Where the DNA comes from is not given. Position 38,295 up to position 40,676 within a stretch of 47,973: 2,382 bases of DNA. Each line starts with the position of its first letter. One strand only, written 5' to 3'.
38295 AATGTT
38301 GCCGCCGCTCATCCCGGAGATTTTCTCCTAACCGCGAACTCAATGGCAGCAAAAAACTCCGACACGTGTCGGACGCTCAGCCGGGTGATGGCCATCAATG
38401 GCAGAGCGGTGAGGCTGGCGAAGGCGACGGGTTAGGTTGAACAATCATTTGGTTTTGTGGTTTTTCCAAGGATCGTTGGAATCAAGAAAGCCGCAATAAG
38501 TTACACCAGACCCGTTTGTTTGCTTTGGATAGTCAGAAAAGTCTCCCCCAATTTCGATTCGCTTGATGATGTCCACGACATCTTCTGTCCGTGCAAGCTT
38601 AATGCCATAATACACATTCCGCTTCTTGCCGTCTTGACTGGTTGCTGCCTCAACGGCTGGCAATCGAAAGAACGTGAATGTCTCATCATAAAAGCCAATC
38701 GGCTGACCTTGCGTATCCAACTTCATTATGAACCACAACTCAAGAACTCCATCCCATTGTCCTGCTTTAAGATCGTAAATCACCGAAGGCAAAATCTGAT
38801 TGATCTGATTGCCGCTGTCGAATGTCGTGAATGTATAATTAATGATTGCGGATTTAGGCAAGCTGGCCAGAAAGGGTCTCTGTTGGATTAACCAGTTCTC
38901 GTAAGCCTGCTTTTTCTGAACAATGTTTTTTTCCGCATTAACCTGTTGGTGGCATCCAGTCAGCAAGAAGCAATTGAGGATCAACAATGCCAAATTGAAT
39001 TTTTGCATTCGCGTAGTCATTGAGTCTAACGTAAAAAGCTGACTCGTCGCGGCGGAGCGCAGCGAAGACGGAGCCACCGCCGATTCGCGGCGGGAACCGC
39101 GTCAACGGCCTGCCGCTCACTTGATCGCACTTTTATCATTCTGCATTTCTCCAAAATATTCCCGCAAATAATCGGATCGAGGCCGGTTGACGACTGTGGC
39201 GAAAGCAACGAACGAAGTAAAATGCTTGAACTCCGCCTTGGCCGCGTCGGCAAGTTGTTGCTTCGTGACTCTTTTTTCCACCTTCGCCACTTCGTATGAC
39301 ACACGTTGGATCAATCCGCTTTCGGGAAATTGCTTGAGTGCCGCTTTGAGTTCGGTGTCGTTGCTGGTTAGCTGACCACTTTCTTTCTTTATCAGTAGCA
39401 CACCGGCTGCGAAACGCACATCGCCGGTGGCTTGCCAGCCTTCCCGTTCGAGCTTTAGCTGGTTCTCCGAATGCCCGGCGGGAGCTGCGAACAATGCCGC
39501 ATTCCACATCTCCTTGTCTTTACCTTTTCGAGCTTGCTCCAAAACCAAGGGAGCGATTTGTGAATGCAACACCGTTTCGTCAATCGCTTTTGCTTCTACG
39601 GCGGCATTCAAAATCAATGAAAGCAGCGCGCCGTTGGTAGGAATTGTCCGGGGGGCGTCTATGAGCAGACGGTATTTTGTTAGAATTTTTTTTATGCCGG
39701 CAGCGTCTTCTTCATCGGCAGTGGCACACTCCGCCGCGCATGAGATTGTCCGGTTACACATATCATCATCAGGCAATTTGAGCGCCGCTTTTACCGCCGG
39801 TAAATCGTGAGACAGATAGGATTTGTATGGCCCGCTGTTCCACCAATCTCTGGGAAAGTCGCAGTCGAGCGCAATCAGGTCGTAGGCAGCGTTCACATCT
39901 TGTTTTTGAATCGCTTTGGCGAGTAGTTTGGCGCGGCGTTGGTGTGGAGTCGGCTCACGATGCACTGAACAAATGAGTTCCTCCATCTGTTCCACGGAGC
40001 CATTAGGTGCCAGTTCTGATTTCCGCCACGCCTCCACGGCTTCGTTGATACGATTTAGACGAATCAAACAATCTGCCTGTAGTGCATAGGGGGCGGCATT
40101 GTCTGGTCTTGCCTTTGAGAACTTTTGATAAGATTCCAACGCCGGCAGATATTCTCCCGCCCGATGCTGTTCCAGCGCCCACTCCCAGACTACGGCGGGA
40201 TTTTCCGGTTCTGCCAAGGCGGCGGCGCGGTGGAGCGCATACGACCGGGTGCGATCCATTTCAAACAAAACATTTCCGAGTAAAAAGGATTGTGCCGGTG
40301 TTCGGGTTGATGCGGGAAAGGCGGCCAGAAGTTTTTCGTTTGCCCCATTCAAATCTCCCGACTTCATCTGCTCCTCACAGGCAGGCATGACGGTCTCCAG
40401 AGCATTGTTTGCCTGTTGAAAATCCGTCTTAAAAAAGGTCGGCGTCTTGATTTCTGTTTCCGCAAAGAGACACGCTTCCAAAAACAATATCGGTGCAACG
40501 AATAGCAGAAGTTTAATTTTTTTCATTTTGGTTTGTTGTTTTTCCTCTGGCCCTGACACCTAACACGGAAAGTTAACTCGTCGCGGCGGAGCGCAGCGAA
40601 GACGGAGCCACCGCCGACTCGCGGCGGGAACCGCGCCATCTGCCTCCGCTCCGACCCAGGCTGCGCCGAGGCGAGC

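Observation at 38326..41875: Integron-like gene-cassette array with no integrase in view (CALIN-like), in a low-G+C island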

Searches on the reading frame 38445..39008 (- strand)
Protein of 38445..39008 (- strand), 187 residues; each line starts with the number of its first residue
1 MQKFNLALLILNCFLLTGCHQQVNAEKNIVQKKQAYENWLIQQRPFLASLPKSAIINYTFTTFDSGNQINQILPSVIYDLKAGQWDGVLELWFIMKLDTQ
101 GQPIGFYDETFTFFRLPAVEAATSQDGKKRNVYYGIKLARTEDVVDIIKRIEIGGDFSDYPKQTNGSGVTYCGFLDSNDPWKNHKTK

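Call 6: search_protein_families(library=pfam, proteins=[window:38445-39008:-], max_evalue=0.1)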
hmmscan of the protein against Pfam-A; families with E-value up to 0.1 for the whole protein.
window:38445-39008:- (187 aa): 0 families

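Call 20: find_homologous_proteins(query=window:38445-39008:-)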
Query window:38445-39008:- (187 aa): 6 proteins with E <= 0.001 among 73 candidates.
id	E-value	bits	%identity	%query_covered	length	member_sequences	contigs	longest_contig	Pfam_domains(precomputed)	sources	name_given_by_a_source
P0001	2.1e-124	430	100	100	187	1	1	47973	-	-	-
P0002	1.8e-82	294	70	99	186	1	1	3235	-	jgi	jgi:hypothetical protein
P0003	7.3e-70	252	63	99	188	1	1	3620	-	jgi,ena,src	jgi:hypothetical protein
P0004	1.5e-63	232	56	100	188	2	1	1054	-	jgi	jgi:hypothetical protein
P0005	5.3e-51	191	51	100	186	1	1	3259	-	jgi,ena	jgi:hypothetical protein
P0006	2.2e-49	186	54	86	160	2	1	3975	-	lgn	-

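Call 22: find_encoding_contigs(protein=P0002, flank=10000)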
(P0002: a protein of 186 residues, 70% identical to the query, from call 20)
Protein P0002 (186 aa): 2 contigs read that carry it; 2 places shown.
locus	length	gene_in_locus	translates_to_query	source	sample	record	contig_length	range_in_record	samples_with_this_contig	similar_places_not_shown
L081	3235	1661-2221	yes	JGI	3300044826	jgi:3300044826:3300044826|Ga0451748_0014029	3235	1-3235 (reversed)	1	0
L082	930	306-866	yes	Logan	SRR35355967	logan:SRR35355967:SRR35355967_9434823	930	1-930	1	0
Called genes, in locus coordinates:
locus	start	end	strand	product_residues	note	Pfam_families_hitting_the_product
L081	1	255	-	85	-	?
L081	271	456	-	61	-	-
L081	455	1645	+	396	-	PF00155:Aminotran_1_2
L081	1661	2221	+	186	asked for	-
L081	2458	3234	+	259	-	?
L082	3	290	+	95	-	?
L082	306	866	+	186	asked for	-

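Call 23: find_encoding_contigs(protein=P0003, flank=10000)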
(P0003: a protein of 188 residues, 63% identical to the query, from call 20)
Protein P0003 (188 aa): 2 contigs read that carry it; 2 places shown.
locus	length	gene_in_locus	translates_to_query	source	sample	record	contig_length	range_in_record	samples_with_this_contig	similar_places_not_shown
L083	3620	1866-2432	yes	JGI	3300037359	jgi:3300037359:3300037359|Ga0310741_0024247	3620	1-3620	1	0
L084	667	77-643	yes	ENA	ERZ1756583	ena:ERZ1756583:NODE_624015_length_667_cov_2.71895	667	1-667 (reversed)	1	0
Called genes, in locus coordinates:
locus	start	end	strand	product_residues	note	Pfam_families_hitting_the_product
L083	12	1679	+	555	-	PF00270:DEAD, PF04851:ResIII, PF18319:Zn_ribbon_PriA, PF00271:Helicase_C, PF18074:PriA_C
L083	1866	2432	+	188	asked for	-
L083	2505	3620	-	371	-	?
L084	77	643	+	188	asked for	-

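Call 74: find_encoding_contigs(protein=P0005, flank=3000, max_places=3)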
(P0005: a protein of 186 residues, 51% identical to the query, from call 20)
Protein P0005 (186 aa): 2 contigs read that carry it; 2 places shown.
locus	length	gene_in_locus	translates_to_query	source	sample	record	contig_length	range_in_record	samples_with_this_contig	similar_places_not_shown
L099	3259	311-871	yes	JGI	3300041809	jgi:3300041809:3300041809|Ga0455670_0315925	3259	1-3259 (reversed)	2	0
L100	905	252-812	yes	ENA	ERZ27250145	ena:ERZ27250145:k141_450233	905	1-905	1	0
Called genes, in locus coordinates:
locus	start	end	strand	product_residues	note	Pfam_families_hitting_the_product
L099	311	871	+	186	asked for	-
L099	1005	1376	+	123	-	PF01243:PNPOx_N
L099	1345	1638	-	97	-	-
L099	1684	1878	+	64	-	-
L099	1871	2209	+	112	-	-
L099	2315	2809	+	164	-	-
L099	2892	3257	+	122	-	?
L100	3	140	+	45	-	?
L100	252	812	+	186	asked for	-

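Call 75: find_encoding_contigs(protein=P0006, flank=3000, max_places=3)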
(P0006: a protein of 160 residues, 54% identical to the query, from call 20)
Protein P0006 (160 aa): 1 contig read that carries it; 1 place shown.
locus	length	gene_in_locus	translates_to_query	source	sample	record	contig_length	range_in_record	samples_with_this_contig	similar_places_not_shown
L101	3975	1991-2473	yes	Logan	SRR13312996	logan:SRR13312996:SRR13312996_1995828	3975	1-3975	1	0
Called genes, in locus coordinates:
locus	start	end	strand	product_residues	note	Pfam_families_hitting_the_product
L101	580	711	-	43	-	-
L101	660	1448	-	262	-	PF14243:R2K_3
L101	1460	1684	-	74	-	-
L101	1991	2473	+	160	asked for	-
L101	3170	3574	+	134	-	-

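Call 90: search_protein_families(library=ncbifam, proteins=[window:38445-39008:-], max_evalue=0.1)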
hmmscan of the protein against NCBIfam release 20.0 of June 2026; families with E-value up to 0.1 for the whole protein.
window:38445-39008:- (187 aa): 0 families

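Call 91: search_protein_families(library=padloc, proteins=[window:38445-39008:-], max_evalue=0.1)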
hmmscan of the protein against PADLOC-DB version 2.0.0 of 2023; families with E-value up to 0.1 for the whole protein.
window:38445-39008:- (187 aa): 0 families

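Call 92: search_protein_families(library=phrogs, proteins=[window:38445-39008:-], max_evalue=0.1)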
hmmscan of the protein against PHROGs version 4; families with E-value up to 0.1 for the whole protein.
window:38445-39008:- (187 aa): 1 family
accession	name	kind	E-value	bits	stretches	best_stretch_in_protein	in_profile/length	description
phrog_902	-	unknown function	0.084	14.2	0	6-37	10-42/118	-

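Call 94: predict_structure(alignment_id=A7)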
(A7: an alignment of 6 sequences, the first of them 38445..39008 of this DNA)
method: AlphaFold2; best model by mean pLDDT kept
length: 187 residues; sequences in the alignment: 6
mean_pLDDT: 68.1   pTM: 0.58
mean pLDDT of the five models: 68.1, 67.5, 63.1, 58.6, 56.1
residues with pLDDT >= 90: 0; 70-90: 95; 50-70: 74; < 50: 18
segments of 3 or more residues with pLDDT < 50: 15-18, 165-168, 185-187
pLDDT, mean of each block of 10 residues (from residue 1): 56 51 60 83 80 65 60 72 70 83 84 77 79 76 76 67 51 52 47
secondary structure, 60 per line:
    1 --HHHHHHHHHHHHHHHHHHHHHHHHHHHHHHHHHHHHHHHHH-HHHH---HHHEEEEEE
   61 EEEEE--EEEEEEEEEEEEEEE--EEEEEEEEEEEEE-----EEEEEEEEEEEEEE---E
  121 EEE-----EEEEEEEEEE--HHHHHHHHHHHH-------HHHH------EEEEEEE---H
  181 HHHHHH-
elements in order: H3-43 H45-48 E55-65 E68-82 E85-97 E103-116 E120-123 E129-138 H141-152 H160-163 E170-176 H180-186

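Call 97: fold_search(model_id=the predicted structure, library=pdb)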
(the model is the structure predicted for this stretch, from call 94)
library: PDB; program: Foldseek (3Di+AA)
matches with E <= 10: 289; with E <= 0.001: 0
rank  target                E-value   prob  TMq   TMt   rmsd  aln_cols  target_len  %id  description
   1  9hcj_R0               2.9e-01  0.25  0.26  0.04  15.6       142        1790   12  D. discoideum nuclear pore complex (released 2024-12-25)
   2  8zdf_A                7.4e-01  0.10  0.17  0.06  10.4       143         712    7  Cryo-EM structure of the integrin avb3 with CWHM-12, conformation 2 (released 2025-10-22)
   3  6om1_G                7.8e-01  0.08  0.16  0.07  13.8       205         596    9  Crystal structure of an atypical integrin (released 2019-12-11)
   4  4um8_C                7.8e-01  0.07  0.16  0.06  14.1       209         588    8  Crystal structure of alpha V beta 6 (released 2014-11-12)
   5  4r80_A                8.2e-01  0.18  0.19  0.35   6.8        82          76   11  Crystal Structure of a De Novo Designed Beta Sheet Protein, Cystatin Fold, Northeast Structural Genomics Consortium (N (released 2014-09-24)
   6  9i9t_A                8.2e-01  0.03  0.13  0.06  21.2       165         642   13  Room-temperature structure of PBP2a at EuXFEL (released 2026-02-18)
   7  4g1e_A                9.2e-01  0.07  0.16  0.04  13.8       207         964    8  Crystal structure of integrin alpha V beta 3 with coil-coiled tag. (released 2012-12-12)
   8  8xek_A                9.7e-01  0.07  0.15  0.06  14.2       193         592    7  Cryo-EM structure of integrin ITGAV/ITGB3 complex, conformation 2 (released 2024-12-18)
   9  8xen_A                9.7e-01  0.07  0.16  0.05  14.3       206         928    7  Cryo-EM structure of integrin ITGAV/ITGB3 complex, conformation 4 (released 2024-12-18)
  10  5yk6                  1.0e+00  0.03  0.12  0.11  20.2       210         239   10  Crystal Structure of Mmm1 (released 2018-01-10)
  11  5cxo_B                1.1e+00  0.21  0.25  0.33   5.5        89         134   10  Intriguing role of epoxide hydrolase/cyclase-like enzyme SalBIII in pyran ring formation in polyether salinomycin (released 2015-09-30)
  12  7vf4_E                1.2e+00  0.09  0.18  0.16  16.4       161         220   13  Crystal structure of Vps75 from Candida albicans (released 2021-10-06)
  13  4um9_C                1.2e+00  0.06  0.15  0.07  13.7       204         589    7  Crystal structure of alpha V beta 6 with peptide (released 2014-11-12)
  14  2z7a_C                1.3e+00  0.18  0.18  0.23   5.4        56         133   12  X-ray crystal structure of RV0760c from Mycobacterium tuberculosis at 2.10 Angstrom resolution (released 2007-09-11)
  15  5ffg_A                1.3e+00  0.06  0.15  0.06  13.9       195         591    8  Crystal structure of integrin alpha V beta 6 head (released 2017-01-25)
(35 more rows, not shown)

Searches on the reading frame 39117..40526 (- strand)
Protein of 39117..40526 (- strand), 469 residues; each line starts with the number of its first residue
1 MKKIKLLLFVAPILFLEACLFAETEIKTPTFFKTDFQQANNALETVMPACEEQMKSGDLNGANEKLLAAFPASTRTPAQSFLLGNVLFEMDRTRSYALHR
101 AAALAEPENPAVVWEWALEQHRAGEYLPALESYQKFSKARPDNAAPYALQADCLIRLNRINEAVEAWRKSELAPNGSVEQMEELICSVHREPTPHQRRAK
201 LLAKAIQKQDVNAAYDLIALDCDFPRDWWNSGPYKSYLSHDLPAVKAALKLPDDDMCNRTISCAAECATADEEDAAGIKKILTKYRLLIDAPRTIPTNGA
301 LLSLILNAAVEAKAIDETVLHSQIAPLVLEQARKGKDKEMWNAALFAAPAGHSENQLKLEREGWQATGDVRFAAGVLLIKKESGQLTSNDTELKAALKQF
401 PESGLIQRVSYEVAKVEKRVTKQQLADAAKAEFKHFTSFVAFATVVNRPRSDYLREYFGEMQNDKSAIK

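Call 6: search_protein_families(library=pfam, proteins=[window:39117-40526:-], max_evalue=0.1)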
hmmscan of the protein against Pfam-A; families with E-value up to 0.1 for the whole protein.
window:39117-40526:- (469 aa): 5 families
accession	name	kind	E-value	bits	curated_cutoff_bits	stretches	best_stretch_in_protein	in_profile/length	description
PF12895.13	ANAPC3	-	0.00081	20.1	27.2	1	105-166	18-78/82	Anaphase-promoting complex, cyclosome, subunit 3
PF07719.23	TPR_2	-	0.0055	17.2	27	0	147-169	4-26/34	Tetratricopeptide repeat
PF14559.12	TPR_19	-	0.011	16.5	25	1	123-165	4-46/68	Tetratricopeptide repeat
PF13432.12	TPR_16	-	0.048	14.6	32.7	0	117-167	4-53/65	Tetratricopeptide repeat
PF13431.12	TPR_17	-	0.092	13.5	24.4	0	133-164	2-33/34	Tetratricopeptide repeat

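Call 9: find_encoding_contigs(protein=window:39117-40526:-, flank=10000, max_places=10)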
Protein window:39117-40526:- (469 aa): no gene with exactly this product is on record in the collection.

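Call 27: find_homologous_proteins(query=window:39117-40526:-)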
Query window:39117-40526:- (469 aa): 68 proteins with E <= 0.001 among 8000 candidates.
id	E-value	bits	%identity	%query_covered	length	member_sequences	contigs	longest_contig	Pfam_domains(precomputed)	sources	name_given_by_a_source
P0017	0.0e+0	1047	100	100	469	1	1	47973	-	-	-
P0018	3.6e-207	707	68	99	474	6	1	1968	-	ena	-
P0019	6.0e-190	650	61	99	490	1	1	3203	-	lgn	-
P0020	1.9e-184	632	66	93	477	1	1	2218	PF14559.13,PF13432.13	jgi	jgi:tetratricopeptide (TPR) repeat protein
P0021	1.1e-182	626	64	95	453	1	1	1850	PF13432.13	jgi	jgi:thioredoxin-like negative regulator of GroEL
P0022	2.0e-182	625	61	97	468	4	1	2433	-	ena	-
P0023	7.3e-182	623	60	99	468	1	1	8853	-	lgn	-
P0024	9.9e-182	623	65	92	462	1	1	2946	-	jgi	jgi:hypothetical protein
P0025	2.6e-178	611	62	96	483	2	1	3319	-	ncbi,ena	-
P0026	7.4e-176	603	62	93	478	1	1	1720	PF13432.13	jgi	jgi:hypothetical protein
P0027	6.4e-174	597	62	93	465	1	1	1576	PF13432.13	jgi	-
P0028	3.8e-169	581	59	96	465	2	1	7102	-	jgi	jgi:tetratricopeptide (TPR) repeat protein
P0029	1.0e-168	580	59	97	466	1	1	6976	-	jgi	jgi:tetratricopeptide (TPR) repeat protein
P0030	7.8e-167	574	59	98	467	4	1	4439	-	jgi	jgi:tetratricopeptide (TPR) repeat protein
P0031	1.1e-166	573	62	89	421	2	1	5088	PF13432.13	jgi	jgi:tetratricopeptide (TPR) repeat protein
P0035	1.2e-161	557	59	91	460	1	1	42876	-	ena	-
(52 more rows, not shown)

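Call 29: find_encoding_contigs(protein=P0035, flank=10000, max_places=3)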
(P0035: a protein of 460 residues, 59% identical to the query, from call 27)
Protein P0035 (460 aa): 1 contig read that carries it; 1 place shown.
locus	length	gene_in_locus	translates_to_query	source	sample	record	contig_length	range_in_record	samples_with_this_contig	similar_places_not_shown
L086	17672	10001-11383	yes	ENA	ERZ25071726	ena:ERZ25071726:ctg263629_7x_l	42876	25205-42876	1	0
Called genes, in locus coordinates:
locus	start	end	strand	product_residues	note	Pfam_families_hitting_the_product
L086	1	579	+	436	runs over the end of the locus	-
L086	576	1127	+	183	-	-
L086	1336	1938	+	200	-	PF13432:TPR_16 (faint), PF13424:TPR_12 (faint), PF14559:TPR_19 (faint), PF07719:TPR_2 (faint), PF13374:TPR_10 (faint), PF00515:TPR_1 (faint), PF13176:TPR_7 (faint), PF13414:TPR_11 (weak), +2 more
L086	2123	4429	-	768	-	PF02837:Glyco_hydro_2_N (weak), PF22666:Glyco_hydro_2_N2 (weak), PF00703:Glyco_hydro_2, PF02836:Glyco_hydro_2_C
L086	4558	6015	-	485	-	PF18073:Zn_ribbon_LapB, PF13481:AAA_25, PF03796:DnaB_C (faint), PF06745:ATPase, PF13401:AAA_22, PF13541:ChlI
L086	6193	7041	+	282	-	PF05721:PhyH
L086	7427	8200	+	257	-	PF14062:DUF4253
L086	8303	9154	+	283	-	PF00763:THF_DHG_CYH, PF02882:THF_DHG_CYH_C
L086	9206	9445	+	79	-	-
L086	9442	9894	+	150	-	PF01850:PIN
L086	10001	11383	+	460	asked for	-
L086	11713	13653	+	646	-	PF00005:ABC_tran, PF02463:SMC_N (faint), PF13555:AAA_29 (faint), PF13304:AAA_21 (faint), PF13476:AAA_23 (faint), PF12848:ABC_tran_Xtn, PF00005:ABC_tran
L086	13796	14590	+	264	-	PF00005:ABC_tran, PF13555:AAA_29 (weak)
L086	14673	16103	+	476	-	PF12704:MacB_PCD, PF02687:FtsX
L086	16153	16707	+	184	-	PF11736:DUF3299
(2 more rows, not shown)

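Call 30: find_encoding_contigs(protein=P0023, flank=10000, max_places=3)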
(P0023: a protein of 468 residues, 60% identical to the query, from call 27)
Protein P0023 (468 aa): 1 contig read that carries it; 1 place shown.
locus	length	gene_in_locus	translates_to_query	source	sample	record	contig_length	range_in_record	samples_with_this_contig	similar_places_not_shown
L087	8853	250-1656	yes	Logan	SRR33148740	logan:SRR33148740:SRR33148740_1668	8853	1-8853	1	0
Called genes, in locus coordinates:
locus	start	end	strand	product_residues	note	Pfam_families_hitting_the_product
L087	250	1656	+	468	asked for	-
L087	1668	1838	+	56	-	-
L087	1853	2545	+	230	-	PF09844:DUF2071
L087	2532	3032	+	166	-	-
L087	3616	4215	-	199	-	PF00150:Cellulase (weak)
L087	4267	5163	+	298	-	PF04794:YdjC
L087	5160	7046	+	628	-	PF13506:Glyco_transf_21, PF00535:Glycos_transf_2 (weak), PF13641:Glyco_tranf_2_3, PF13632:Glyco_trans_2_3, PF22790:YkoP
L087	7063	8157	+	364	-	PF01594:AI-2E_transport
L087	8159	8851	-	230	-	?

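Call 90: search_protein_families(library=ncbifam, proteins=[window:39117-40526:-], max_evalue=0.1)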
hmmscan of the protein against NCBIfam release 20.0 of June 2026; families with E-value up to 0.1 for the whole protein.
window:39117-40526:- (469 aa): 4 families
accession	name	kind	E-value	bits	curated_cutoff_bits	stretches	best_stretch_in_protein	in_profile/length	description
TIGR02552.1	LcrH_SycD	equivalog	0.00018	21.2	104.8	1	104-166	46-108/136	SycD/LcrH family type III secretion system chaperone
TIGR02917.1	PEP_TPR_lipo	equivalog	0.00034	18.6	312.2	1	80-214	570-703/899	XrtA/PEP-CTERM system TPR-repeat protein PrsT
NF053607.1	CHU_0125_OmpA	equivalog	0.021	13.3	620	1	116-170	25-79/639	CHU_0125 family OmpA-like outer membrane integrity protein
TIGR03302.1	OM_YfiO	subfamily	0.023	14.2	81.4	0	118-195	78-131/239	outer membrane protein assembly factor BamD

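Call 91: search_protein_families(library=padloc, proteins=[window:39117-40526:-], max_evalue=0.1)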
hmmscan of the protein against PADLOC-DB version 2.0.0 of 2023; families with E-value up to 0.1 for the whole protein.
window:39117-40526:- (469 aa): 0 families

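Call 92: search_protein_families(library=phrogs, proteins=[window:39117-40526:-], max_evalue=0.1)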
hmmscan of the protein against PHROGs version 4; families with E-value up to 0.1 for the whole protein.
window:39117-40526:- (469 aa): 1 family
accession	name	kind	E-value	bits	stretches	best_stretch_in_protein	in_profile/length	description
phrog_32859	-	unknown function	0.068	14.2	0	151-176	57-82/88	-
